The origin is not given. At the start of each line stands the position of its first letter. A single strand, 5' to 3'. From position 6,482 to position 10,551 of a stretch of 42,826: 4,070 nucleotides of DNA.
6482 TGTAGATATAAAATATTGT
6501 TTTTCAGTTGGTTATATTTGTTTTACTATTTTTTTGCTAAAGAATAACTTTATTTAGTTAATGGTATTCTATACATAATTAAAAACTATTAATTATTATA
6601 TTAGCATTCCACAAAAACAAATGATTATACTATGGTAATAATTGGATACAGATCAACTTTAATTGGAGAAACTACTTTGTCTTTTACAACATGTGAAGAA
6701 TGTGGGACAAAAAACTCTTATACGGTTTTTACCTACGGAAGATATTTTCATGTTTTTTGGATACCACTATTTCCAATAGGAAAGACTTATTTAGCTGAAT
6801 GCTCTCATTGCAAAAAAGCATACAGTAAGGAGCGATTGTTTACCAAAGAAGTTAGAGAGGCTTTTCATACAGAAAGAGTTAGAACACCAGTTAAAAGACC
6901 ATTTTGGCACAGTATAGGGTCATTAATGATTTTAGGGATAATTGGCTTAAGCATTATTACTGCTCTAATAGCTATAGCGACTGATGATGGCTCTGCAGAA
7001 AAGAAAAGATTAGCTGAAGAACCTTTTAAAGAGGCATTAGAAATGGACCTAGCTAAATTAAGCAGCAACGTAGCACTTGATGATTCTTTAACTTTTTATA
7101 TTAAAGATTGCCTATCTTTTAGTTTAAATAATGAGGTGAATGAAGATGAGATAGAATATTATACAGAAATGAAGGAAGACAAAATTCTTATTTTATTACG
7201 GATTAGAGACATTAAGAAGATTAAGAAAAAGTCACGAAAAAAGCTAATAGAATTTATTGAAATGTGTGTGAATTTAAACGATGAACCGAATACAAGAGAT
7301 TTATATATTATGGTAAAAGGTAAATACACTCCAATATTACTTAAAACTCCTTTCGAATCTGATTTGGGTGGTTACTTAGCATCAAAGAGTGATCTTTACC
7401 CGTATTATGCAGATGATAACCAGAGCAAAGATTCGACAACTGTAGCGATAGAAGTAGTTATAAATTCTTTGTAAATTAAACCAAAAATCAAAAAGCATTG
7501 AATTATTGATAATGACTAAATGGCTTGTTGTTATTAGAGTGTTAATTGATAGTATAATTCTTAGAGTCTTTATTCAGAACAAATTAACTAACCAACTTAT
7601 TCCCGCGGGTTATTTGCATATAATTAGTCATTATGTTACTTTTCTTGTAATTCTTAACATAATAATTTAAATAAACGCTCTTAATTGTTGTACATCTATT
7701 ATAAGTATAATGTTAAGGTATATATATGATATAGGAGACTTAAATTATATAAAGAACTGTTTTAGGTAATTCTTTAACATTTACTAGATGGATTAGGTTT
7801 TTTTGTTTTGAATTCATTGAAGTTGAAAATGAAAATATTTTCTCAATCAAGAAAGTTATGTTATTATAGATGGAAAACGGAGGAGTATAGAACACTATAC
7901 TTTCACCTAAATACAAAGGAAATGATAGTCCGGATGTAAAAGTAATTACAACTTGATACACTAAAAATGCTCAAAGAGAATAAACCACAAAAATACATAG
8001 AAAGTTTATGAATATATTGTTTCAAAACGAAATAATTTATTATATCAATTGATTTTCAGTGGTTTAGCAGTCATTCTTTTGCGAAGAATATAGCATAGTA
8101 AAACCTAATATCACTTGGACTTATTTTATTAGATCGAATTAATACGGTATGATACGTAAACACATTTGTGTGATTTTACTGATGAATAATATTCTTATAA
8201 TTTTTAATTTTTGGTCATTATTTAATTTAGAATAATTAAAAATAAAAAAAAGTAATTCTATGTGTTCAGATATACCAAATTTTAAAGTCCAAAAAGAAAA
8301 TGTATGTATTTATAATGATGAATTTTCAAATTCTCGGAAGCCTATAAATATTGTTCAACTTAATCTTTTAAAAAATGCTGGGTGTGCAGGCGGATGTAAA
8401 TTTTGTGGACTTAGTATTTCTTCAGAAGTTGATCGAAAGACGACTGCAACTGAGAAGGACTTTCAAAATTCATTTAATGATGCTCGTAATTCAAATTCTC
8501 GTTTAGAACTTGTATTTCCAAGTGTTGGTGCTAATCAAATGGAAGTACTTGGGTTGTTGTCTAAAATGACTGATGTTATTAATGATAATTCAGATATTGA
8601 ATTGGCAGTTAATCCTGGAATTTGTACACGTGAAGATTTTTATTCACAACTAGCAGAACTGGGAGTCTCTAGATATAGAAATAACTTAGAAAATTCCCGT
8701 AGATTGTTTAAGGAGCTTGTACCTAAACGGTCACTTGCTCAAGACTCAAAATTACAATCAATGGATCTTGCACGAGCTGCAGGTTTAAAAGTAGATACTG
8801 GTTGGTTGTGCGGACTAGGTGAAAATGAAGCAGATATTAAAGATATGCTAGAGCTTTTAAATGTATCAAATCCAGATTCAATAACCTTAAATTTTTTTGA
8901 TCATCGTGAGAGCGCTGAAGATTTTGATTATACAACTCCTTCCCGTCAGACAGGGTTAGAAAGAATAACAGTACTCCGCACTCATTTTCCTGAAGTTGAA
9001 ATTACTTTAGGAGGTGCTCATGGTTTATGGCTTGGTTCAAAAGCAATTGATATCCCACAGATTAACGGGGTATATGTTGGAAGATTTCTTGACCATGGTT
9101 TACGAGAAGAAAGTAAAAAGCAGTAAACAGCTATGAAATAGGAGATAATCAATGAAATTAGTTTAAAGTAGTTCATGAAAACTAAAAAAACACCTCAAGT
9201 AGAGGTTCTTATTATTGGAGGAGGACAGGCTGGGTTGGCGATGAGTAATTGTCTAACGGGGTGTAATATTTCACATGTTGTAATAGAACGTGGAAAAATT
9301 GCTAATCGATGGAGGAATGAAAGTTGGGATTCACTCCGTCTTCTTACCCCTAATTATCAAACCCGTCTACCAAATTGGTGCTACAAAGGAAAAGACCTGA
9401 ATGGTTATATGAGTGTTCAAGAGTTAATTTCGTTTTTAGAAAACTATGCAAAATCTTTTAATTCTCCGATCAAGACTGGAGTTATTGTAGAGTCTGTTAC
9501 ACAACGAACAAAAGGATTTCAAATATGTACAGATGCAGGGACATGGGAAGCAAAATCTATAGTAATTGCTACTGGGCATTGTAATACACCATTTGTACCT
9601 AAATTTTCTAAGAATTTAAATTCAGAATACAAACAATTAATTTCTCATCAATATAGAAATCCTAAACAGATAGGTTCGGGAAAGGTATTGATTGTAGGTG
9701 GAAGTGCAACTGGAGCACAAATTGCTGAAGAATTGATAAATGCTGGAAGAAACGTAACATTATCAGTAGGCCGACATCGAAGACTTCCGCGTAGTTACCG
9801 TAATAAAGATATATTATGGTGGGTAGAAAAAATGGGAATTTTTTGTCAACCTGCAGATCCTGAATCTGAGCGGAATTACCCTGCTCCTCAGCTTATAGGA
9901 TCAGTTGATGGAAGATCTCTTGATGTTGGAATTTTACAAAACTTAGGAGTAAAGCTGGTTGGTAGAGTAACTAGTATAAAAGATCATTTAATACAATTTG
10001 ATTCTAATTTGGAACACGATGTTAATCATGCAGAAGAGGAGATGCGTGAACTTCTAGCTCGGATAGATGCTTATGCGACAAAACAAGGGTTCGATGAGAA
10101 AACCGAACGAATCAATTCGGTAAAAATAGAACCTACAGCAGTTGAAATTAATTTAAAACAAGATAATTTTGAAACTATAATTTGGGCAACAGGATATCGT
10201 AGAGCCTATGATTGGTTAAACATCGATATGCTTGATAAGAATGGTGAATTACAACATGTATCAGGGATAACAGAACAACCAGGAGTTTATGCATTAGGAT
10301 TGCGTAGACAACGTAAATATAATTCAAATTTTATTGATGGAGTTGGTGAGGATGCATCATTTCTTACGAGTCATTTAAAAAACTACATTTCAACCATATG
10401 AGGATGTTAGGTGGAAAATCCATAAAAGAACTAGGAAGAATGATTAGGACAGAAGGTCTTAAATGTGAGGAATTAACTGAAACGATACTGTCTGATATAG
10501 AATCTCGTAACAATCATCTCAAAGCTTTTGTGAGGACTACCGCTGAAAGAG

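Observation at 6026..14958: A degenerate second copy of the comEC 3' end lies 8.8 kb downstream, so att-like direct repeats bracket an inserted island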

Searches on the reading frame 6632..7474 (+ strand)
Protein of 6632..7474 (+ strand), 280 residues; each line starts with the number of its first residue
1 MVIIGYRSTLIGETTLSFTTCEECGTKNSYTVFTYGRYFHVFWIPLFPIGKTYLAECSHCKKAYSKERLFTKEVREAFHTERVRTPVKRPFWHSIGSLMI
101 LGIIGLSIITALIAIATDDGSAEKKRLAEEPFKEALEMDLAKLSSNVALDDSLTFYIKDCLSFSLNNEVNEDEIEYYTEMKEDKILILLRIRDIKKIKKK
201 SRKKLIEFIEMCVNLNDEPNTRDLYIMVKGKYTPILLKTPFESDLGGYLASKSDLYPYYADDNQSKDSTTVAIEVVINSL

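Call 8: search_protein_families(library=pfam, proteins=[window:6632-7474:+], max_evalue=0.001)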
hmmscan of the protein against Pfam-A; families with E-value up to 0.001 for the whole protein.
window:6632-7474:+ (280 aa): 1 family
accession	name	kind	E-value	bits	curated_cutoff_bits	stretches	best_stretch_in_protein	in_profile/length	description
PF17032.10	Zn_ribbon_15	-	2.7e-09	38.2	28.9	1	20-68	2-51/73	zinc-ribbon family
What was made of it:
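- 6632..7474 (+): 280-aa zinc-ribbon (Zn_ribbon_15) membrane protein gene. Pfam PF17032 2.7e-9 (call 8).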

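Call 40: find_homologous_proteins(query=window:6632-7474:+, max_evalue=0.001)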
Query window:6632-7474:+ (280 aa): 16 proteins with E <= 0.001 among 1236 candidates.
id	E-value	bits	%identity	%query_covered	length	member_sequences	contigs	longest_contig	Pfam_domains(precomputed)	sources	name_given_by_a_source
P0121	6.4e-183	624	100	100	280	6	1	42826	PF17032.11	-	-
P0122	2.8e-132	458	69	100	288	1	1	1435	PF17032.11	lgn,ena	-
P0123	1.5e-56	210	38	94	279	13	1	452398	PF17032.11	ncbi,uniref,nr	ncbi:zinc-ribbon domain-containing protein [uncultured Zobellia sp.]|uniref:zinc-ribbon domain-conta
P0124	4.6e-50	188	34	99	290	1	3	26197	PF17032.11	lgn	-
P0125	2.1e-43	167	34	95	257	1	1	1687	-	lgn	-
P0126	7.6e-35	139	31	94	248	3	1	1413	-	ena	-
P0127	5.3e-34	136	33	93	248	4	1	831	-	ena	-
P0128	5.1e-32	129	31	93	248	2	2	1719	-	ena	-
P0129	4.2e-30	123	31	93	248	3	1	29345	-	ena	-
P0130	1.7e-29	121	29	93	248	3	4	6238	-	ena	-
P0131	4.5e-27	113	32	86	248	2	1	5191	-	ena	-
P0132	8.3e-16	76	34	47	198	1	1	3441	PF17032.11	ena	-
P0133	1.4e-15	75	40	33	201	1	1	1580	PF17032.11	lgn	-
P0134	1.9e-13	68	36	39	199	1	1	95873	PF17032.11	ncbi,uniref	ncbi:zinc-ribbon domain-containing protein [Pollutibacter soli]|uniref:zinc-ribbon domain-containing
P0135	1.2e-10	59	44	36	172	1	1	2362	-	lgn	-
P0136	1.2e-9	56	34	45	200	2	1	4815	PF17032.11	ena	-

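Call 41: find_encoding_contigs(protein=P0122, flank=10000, max_places=3)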
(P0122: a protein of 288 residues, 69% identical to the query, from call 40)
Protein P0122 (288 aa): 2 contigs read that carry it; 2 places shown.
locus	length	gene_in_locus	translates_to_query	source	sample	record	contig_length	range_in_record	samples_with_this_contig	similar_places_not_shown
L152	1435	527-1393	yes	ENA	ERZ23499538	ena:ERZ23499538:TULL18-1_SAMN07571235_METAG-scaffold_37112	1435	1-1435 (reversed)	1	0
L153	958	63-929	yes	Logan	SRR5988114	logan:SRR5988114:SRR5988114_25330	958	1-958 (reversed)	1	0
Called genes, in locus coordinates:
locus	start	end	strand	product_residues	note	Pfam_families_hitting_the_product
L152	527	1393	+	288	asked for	PF17032:Zn_ribbon_15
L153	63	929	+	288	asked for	PF17032:Zn_ribbon_15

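Call 42: find_encoding_contigs(protein=P0124, flank=10000, max_places=3)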
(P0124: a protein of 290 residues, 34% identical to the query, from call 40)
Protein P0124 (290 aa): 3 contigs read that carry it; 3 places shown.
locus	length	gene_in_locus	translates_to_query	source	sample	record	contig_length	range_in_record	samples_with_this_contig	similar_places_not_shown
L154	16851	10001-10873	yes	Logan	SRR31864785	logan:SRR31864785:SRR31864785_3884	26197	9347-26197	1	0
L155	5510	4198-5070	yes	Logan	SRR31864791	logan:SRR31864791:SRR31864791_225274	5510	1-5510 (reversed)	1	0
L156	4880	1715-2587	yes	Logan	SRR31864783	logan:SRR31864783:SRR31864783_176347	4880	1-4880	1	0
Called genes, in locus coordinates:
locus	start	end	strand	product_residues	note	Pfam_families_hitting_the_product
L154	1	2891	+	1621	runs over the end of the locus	-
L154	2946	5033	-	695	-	PF13567:DUF4131, PF03772:Competence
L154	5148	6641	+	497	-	PF00221:Lyase_aromatic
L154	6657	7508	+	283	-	PF07285:DUF1444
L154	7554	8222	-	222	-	PF13709:DUF4159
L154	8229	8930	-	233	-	PF20260:PUA_4, PF04452:Methyltrans_RNA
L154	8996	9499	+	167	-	PF06271:RDD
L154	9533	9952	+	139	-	-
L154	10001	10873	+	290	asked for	PF17032:Zn_ribbon_15 (weak)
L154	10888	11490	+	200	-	-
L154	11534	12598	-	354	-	PF01544:CorA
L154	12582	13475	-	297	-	PF00924:MS_channel_2nd, PF21082:MS_channel_3rd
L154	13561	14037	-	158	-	PF00210:Ferritin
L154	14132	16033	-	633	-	PF17164:DUF5122, PF18962:Por_Secre_tail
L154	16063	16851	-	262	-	?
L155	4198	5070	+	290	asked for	PF17032:Zn_ribbon_15 (weak)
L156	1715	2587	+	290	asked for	PF17032:Zn_ribbon_15 (weak)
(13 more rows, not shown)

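Call 55: search_protein_families(library=ncbifam, max_evalue=0.00001, proteins=[window:6632-7474:+])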
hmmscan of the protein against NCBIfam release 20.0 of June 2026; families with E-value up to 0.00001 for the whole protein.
window:6632-7474:+ (280 aa): 0 families

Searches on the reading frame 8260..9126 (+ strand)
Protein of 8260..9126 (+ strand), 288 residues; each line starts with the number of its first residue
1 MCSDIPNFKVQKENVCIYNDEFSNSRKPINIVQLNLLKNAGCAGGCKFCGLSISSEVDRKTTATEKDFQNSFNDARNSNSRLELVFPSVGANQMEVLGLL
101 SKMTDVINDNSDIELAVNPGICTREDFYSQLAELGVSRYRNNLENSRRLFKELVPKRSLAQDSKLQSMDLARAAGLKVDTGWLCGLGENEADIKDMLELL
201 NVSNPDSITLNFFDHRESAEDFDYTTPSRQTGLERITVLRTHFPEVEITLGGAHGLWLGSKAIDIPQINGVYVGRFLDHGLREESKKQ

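Call 8: search_protein_families(library=pfam, proteins=[window:8260-9126:+], max_evalue=0.001)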
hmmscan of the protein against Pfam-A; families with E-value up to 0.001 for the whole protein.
window:8260-9126:+ (288 aa): 1 family
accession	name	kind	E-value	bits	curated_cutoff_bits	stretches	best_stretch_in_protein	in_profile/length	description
PF04055.27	Radical_SAM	-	1.4e-08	35.5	29.5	1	41-200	6-166/166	Radical SAM superfamily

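Call 55: search_protein_families(library=ncbifam, max_evalue=0.00001, proteins=[window:8260-9126:+])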
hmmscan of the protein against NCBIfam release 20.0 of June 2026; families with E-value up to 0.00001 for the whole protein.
window:8260-9126:+ (288 aa): 5 families
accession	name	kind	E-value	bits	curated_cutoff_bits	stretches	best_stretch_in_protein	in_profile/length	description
TIGR00433.2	bioB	equivalog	3.4e-28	98.8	225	1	27-277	36-287/307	biotin synthase BioB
NF006308.0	PRK08508.1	equivalog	2e-21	76.5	377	1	31-278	6-254/279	biotin synthase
TIGR03957.1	rSAM_HmdB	equivalog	1.4e-08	34.3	320.9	1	102-250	109-257/317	5,10-methenyltetrahydromethanopterin hydrogenase cofactor biosynthesis protein HmdB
TIGR03910.1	pyrrolys_PylB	equivalog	2.4e-08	33.3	348.2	1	95-248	122-273/347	methylornithine synthase PylB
NF004911.0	PRK06267.1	equivalog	9.4e-08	31.6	305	1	44-251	41-242/351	hypothetical protein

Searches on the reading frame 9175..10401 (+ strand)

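Call 8: search_protein_families(library=pfam, proteins=[window:9175-10401:+], max_evalue=0.001)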
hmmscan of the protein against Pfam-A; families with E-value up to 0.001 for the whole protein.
window:9175-10401:+ (408 aa): 9 families
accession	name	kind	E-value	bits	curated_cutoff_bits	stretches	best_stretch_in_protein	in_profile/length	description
PF13738.12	Pyr_redox_3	-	1.1e-29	104.1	30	1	12-203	1-199/305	Pyridine nucleotide-disulphide oxidoreductase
PF07992.20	Pyr_redox_2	-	1.3e-14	54.7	26.1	1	10-206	2-179/291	Pyridine nucleotide-disulphide oxidoreductase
PF13434.12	Lys_Orn_oxgnase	-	1.3e-08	34.9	21.3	1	82-198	95-218/339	L-lysine 6-monooxygenase/L-ornithine 5-monooxygenase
PF01266.30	DAO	-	5.6e-07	29.8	27.9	0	11-63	2-53/353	FAD dependent oxidoreductase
PF00743.25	FMO-like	-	1.1e-06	27.8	22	1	73-198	75-213/532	Flavin-binding monooxygenase-like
PF01494.25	FAD_binding_3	-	2.5e-06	27.4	22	0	9-39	2-32/349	FAD binding domain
PF00070.33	Pyr_redox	-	8.9e-06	26.6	22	0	170-204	1-35/82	Pyridine nucleotide-disulphide oxidoreductase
PF03486.20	HI0933_like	-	2.1e-05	24.5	50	0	80-139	107-168/244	HI0933-like protein Rossmann domain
PF01946.23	Thi4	-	0.00025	20.8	26.2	0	101-154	133-186/235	Thi4 family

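Call 55: search_protein_families(library=ncbifam, max_evalue=0.00001, proteins=[window:9175-10401:+])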
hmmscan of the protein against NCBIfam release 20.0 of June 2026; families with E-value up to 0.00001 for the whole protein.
window:9175-10401:+ (408 aa): 6 families
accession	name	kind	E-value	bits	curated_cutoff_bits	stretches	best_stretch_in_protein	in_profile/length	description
TIGR04046.1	MSMEG_0569_nitr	hypoth_equivalog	7.6e-102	341.3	498.35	1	10-400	2-399/400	MSMEG_0569 family flavin-dependent oxidoreductase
NF040505.1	ArsO_flavin_mono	equivalog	6.1e-43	147.6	425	1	9-192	1-184/346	ArsO family NAD(P)H-dependent flavin-containing monooxygenase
TIGR04018.1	Bthiol_YpdA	hypoth_equivalog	1.5e-17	63.4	339.9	1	10-199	1-183/316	YpdA family putative bacillithiol disulfide reductase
NF058570.1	trimeth_mono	equivalog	5.8e-07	29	675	0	127-198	153-225/443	trimethylamine monooxygenase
TIGR01292.1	TRX_reduct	equivalog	4.4e-06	25.7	343.45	0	10-135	2-110/300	thioredoxin-disulfide reductase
NF003437.0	PRK04965.1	equivalog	5e-06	25.8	392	0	89-196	65-169/378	NADH:flavorubredoxin reductase NorW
